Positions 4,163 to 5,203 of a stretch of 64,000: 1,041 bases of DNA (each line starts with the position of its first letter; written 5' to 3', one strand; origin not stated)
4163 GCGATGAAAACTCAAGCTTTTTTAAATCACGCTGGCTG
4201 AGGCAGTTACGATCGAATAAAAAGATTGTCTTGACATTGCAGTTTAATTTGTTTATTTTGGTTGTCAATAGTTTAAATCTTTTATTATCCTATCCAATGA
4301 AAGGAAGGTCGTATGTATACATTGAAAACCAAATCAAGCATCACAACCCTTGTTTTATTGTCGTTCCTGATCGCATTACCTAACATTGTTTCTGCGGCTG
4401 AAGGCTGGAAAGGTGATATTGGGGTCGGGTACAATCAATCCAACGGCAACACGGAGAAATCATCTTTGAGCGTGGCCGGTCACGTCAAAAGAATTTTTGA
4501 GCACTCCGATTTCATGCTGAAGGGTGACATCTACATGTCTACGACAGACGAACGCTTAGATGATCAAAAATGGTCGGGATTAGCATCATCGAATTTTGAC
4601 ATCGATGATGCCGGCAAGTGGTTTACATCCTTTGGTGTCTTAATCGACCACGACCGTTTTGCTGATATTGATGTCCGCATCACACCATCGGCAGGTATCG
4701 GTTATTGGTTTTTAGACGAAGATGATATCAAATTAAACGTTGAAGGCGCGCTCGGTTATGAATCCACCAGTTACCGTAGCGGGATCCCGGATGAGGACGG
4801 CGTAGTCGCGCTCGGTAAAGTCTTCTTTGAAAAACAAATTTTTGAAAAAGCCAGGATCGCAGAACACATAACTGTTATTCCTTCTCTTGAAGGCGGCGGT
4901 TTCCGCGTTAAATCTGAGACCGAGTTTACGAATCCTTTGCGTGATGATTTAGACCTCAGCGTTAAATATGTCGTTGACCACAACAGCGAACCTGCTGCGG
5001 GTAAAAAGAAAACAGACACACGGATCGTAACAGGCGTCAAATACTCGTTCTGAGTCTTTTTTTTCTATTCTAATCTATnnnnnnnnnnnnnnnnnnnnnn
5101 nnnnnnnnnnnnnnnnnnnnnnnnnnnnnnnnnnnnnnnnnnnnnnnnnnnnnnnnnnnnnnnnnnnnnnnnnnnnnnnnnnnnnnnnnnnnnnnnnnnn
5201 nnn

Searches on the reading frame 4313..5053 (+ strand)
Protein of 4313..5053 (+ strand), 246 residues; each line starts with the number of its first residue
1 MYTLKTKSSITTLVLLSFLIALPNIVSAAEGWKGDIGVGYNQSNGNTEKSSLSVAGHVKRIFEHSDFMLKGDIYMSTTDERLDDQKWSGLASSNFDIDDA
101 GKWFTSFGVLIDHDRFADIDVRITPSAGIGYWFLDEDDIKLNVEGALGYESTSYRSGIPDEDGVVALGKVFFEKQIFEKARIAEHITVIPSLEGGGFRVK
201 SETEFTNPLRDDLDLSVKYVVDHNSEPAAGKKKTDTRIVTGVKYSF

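Call 74: search_protein_families(library=pfam, proteins=[window:4313-5053:+], max_evalue=0.00001)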
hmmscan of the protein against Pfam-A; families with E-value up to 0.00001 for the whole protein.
window:4313-5053:+ (246 aa): 1 family
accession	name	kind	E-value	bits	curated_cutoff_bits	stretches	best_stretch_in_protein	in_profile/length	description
PF04338.18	DUF481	-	4.6e-41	141.6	21.1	1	37-246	2-210/210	Protein of unknown function, DUF481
